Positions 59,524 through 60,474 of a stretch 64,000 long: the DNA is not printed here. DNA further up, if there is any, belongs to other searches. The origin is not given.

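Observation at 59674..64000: Unusual M20-M20-GGCT(ChaC)-like triple fusion next to a GCS2-like ligase, forming a possible gamma-glutamyl peptide turnover module.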

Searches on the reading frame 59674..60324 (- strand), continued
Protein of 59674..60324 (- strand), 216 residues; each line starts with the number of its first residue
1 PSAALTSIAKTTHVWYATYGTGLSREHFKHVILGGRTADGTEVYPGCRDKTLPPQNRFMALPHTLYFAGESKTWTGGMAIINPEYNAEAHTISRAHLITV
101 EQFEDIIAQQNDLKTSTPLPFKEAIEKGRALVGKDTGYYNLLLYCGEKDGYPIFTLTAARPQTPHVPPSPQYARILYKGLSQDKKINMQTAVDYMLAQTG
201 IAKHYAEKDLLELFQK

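Call 56: list_cluster_members(proteins=[P0089, P0090, P0091, P0092, P0094, P0098, P0100, P0104, P0165, P0149])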
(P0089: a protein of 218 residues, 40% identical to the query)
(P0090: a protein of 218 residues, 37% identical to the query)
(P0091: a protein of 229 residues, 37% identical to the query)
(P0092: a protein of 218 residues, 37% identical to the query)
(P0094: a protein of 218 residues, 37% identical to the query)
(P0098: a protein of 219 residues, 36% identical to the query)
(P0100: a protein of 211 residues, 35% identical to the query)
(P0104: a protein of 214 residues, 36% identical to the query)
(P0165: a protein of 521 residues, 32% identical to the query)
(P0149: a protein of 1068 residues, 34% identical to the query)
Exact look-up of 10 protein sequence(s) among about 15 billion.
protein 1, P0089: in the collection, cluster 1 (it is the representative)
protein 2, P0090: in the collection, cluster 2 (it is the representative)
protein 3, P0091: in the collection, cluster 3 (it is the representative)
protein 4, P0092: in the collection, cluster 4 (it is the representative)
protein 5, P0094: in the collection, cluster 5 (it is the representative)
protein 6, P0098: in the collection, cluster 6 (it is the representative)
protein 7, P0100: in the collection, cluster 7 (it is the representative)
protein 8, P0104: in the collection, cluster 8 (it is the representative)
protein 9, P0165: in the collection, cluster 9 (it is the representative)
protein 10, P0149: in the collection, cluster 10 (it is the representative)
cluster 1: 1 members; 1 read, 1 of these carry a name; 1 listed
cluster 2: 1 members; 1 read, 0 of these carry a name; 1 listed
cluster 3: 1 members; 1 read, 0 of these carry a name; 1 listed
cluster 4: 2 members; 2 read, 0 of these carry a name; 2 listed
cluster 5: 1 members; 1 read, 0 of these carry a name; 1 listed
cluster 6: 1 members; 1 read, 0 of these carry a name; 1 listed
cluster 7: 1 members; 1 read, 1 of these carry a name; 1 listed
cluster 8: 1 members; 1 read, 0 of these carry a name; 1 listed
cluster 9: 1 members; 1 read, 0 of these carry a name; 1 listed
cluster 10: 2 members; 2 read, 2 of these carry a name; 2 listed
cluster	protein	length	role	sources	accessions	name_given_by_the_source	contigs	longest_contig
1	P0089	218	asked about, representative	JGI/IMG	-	hypothetical protein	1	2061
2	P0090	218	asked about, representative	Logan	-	-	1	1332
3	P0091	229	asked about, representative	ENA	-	-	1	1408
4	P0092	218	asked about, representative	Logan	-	-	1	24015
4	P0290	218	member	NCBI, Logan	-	-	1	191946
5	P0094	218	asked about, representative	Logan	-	-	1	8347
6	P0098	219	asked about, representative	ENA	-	-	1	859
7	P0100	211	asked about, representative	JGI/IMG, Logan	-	hypothetical protein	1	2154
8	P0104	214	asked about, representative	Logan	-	-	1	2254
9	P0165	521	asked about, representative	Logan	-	-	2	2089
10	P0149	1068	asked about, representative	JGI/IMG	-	tetratricopeptide (TPR) repeat protein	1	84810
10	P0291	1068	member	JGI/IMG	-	tetratricopeptide (TPR) repeat protein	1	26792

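Call 58: find_related_loci(query=A4, collection=genome_contigs, flank=6000)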
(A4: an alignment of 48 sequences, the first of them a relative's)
Query A4 (218 aa) in genome_contigs; peptide patterns used: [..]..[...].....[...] (x = any residue, [..] = any of these).
600 stretches matched a pattern (row limit reached: there are more); 595 encode a relative of the query (tblastn E <= 1e-3); the best 80 are kept; 80 distinct loci.
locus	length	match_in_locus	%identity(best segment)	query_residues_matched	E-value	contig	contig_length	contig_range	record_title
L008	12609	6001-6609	45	6-206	3e-49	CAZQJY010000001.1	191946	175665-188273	MAG TPA_asm: uncultured Candidatus Saccharibacteria bacterium isolate SRP344714_co1_231 genome assembly, contig: NODE_15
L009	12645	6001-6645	47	1-209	2e-48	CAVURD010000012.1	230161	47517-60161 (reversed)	MAG: uncultured Acidimicrobiaceae bacterium isolate MFD00731.bin.2.91 genome assembly, contig: contig_35639, whole genom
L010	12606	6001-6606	46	9-208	2e-47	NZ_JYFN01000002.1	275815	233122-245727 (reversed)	Frankia torreyi strain CpI1 FF36_scaffold_1.2, whole genome shotgun sequence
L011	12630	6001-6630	46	6-208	2e-45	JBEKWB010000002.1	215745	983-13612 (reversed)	MAG: Acidimicrobiales bacterium isolate SPRUCE 618 SPRUCE_618_2, whole genome shotgun sequence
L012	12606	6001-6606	44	9-208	4e-45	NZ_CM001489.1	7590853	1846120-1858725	Frankia sp. QA3 chromosome, whole genome shotgun sequence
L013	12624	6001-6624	44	11-215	1e-44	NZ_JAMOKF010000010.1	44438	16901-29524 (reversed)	Micromonospora phytophila strain DSM 105363 NODE_10_length_44438_cov_22.311683, whole genome shotgun sequence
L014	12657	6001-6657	41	1-218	4e-44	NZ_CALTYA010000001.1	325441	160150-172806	MAG: uncultured Flavobacterium sp. isolate 9Y7wSq6wRf_bin.11.MAG NODE_2_length_325441_cov_28.559459, whole genome shotgu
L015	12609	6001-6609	44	9-209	1e-43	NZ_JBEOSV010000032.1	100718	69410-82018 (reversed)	Kitasatospora sp. NPDC096077 NPDC096077_221_B9.ctg-0032, whole genome shotgun sequence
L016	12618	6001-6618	43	8-211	7e-43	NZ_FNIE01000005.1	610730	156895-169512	Actinacidiphila guanduensis strain CGMCC 4.2022, whole genome shotgun sequence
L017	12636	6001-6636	43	9-210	6e-43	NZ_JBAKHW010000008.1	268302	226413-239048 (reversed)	Micromonospora sp. CPCC 205539 Scaffold6_1, whole genome shotgun sequence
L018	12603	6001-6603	44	9-207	1e-42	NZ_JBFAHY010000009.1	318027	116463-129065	Nocardia sp. NPDC050697 NPDC050697_19_B7.ctg-0009, whole genome shotgun sequence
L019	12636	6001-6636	44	3-207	3e-42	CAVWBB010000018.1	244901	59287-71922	MAG: uncultured Acidimicrobiaceae bacterium isolate MFD05502.bin.1.159 genome assembly, contig: contig_46885, whole geno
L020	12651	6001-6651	42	4-210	4e-42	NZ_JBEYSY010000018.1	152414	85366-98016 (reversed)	Micromonospora sp. NPDC047644 NPDC047644_294_H7.ctg-0018, whole genome shotgun sequence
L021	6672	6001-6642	43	7-210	2e-42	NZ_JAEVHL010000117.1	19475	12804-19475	Micromonospora tarensis strain STR1S-6 contig_117, whole genome shotgun sequence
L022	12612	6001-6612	44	8-209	3e-42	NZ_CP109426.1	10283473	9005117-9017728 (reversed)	Nocardia sp. NBC_01499 chromosome, complete genome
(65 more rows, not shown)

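Call 83: search_dna_similar(query=window:59674-60324:-, collection=phages, mode=protein, max_evalue=0.001, max_rows=15)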
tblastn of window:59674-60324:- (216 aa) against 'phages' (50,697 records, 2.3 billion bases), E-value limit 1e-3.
No match.

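Call 84: fold_search(model_id=the predicted structure, library=pdb)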
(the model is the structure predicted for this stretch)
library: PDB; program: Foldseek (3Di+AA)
matches with E <= 10: 357; with E <= 0.001: 6
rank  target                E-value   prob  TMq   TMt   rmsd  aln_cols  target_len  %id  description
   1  2i5t_A                1.1e-06  1.00  0.49  0.61   7.7       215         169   14  Crystal Structure of hypothetical protein LOC79017 from Homo sapiens (released 2006-09-12)
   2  2i5t_B                1.8e-06  1.00  0.48  0.60   7.2       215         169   14  Crystal Structure of hypothetical protein LOC79017 from Homo sapiens (released 2006-09-12)
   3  2rbh_A                3.2e-06  1.00  0.50  0.61   7.4       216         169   14  Gamma-glutamyl cyclotransferase (released 2007-10-02)
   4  3cry_A                3.4e-06  1.00  0.50  0.62   7.2       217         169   15  Gamma-glutamyl cyclotransferase (released 2008-04-29)
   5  2rbh_B                3.8e-06  1.00  0.48  0.60   7.2       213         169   14  Gamma-glutamyl cyclotransferase (released 2007-10-02)
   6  3cry_B                5.5e-06  1.00  0.48  0.59   7.2       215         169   14  Gamma-glutamyl cyclotransferase (released 2008-04-29)
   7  2g0q_MODEL_1_A        3.5e-02  0.96  0.35  0.49   6.1       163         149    8  Solution structure of At5g39720.1 from Arabidopsis thaliana (released 2006-02-28)
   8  1v30                  1.6e-01  0.57  0.32  0.52   6.5       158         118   11  Crystal Structure Of Uncharacterized Protein PH0828 From Pyrococcus horikoshii (released 2004-11-09)
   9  4ldu                  3.0e-01  0.03  0.12  0.08  15.9       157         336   10  Crystal structure of the DNA binding domain of Arabidopsis thaliana auxin response factor 5 (released 2014-02-12)
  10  8oz0_D                4.0e-01  0.03  0.12  0.10  14.9       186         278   12  Structure of a human 48S translation initiation complex with eIF4F and eIF4A (released 2024-02-07)
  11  6sdg_B                5.1e-01  0.02  0.14  0.10  21.1       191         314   12  Crystal structure of the DNA binding domain of M. polymorpha Auxin Response Factor 2 (MpARF2) in complex with High Aff (released 2020-04-08)
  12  6sdg_A                5.1e-01  0.01  0.12  0.09  19.9       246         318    8  Crystal structure of the DNA binding domain of M. polymorpha Auxin Response Factor 2 (MpARF2) in complex with High Aff (released 2020-04-08)
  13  5qde                  5.5e-01  0.06  0.16  0.14  13.8       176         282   13  PanDDA analysis group deposition -- Crystal structure of PTP1B in complex with compound_FMOPL000740a (released 2018-10-10)
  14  2qcs_B                5.5e-01  0.01  0.09  0.08  29.9       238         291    8  A complex structure between the Catalytic and Regulatory subunit of Protein Kinase A that represents the inhibited sta (released 2007-11-06)
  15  8oj1_A                5.8e-01  0.01  0.12  0.09  20.1       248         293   10  Crystal structure of the DNA binding domain of M. polymorpha Auxin Response Factor 2 (MpARF2) in complex with High Aff (released 2024-04-03)
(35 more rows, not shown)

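Call 85: search_dna_similar(query=P0089, collection=plasmids, mode=protein, max_evalue=0.00001, max_rows=15)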
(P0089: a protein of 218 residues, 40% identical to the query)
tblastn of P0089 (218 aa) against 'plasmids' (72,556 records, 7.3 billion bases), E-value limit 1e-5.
Records with a match: 7; places in all: 7; records where one place covers at least 80% of the query: 7.
Best place of each record, by identity: <60% 7.
By first word of the organism name: Kitasatospora 2; Embleya 2; Nocardia 2; Streptomyces 1.
By predicted mobility (MOB-suite, as given by PLSDB): non-mobilizable 6; mobilizable 1.
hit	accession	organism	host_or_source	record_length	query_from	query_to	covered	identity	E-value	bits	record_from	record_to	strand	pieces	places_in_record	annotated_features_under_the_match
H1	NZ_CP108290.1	Kitasatospora sp. NBC_00039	-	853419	11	200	87%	44.8%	3e-33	132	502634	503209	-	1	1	histone deacetylase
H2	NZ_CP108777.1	Embleya sp. NBC_00896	-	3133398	8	199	88%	43.4%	5e-28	117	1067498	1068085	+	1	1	none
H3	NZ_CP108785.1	Embleya sp. NBC_00888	-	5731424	8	199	88%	41.8%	3e-26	112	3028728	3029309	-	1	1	none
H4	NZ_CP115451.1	Kitasatospora cathayae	microorganism,rhizosphere soil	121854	6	200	89%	39.7%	1e-27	116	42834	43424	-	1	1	histone deacetylase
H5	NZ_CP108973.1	Streptomyces longwoodensis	-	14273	11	199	87%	40.4%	8e-27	114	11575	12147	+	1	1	none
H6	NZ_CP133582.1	Nocardia farcinica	stool,stool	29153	9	198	87%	37.9%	3e-21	99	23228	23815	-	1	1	histone deacetylase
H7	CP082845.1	Nocardia asteroides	-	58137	11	198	86%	36.9%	9e-16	82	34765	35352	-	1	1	histone deacetylase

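Call 86: get_annotated_region(hit=H4, flank=4000)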
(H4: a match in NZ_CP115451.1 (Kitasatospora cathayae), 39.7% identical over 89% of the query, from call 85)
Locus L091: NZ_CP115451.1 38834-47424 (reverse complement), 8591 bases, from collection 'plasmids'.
description: Kitasatospora cathayae strain HUAS 3-15 plasmid punmamed2, complete sequence
organism: Kitasatospora cathayae (NCBI taxid 3004092)
taxonomy: Bacteria; Actinomycetota; Actinomycetes; Kitasatosporales; Streptomycetaceae; Kitasatospora; Kitasatospora cathayae
host: -; source: microorganism,rhizosphere soil; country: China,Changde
typing (MOB-suite, as given by PLSDB): non-mobilizable
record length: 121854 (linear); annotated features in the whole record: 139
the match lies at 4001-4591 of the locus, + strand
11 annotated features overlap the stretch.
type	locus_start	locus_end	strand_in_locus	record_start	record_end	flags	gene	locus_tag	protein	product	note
CDS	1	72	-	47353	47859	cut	-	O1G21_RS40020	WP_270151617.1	hypothetical protein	-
CDS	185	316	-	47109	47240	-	-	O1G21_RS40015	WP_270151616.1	hypothetical protein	-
CDS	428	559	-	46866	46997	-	-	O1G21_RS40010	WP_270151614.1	hypothetical protein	-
CDS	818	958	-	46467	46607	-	-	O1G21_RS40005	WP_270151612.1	hypothetical protein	-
CDS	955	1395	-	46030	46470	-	-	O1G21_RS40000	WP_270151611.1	hypothetical protein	-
CDS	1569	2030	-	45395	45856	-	-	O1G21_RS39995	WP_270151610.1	hypothetical protein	-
CDS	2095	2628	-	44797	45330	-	-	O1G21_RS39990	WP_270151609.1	hypothetical protein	-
CDS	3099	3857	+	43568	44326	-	-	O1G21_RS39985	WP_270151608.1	GntR family transcriptional regulator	-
CDS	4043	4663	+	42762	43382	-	-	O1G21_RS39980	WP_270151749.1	histone deacetylase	-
CDS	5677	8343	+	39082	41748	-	-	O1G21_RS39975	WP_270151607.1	hypothetical protein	-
CDS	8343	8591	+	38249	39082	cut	-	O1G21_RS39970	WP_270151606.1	DciA family protein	-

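Call 90: search_protein_families(library=pfam, alignment_id=A4, max_evalue=0.1)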
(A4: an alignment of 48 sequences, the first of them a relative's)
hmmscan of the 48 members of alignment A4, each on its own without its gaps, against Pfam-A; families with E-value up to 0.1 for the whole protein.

A. member 1, P0089 (218 aa): 0 families

B. families by the number of members that match (of 48 scanned): 15 families
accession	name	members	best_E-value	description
PF13772.11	AIG2_2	2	0.042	AIG2-like family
PF20892.2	SidC_lipid-bd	1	0.0051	SidC, lipid-binding domain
PF12668.12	DUF3791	1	0.0063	Protein of unknown function (DUF3791)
PF19026.7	UBA_HYPK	1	0.0075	HYPK UBA domain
PF02002.24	TFIIE_alpha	1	0.0082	TFIIE alpha subunit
PF17701.6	DUF5547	1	0.02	Family of unknown function (DUF5547)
PF05181.18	XPA_C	1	0.023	XPA protein C-terminus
PF21428.2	Gp7_helical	1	0.026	Baseplate wedge protein gp7, helical domain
PF05555.16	DUF762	1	0.039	Coxiella burnetii protein of unknown function (DUF762)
PF00464.25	SHMT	1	0.049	Serine hydroxymethyltransferase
PF20317.4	HTH_60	1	0.059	Helix-turn-helix domain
PF12152.13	eIF_4G1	1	0.067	Eukaryotic translation initiation factor 4G1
PF25416.1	GRHL1_C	1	0.068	GRHL1-like, C-terminal domain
PF11385.13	DUF3189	1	0.088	Protein of unknown function (DUF3189)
PF11715.16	Beta-prop_Nup120_160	1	0.094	Nucleoporin Nup120/160, beta-propeller domain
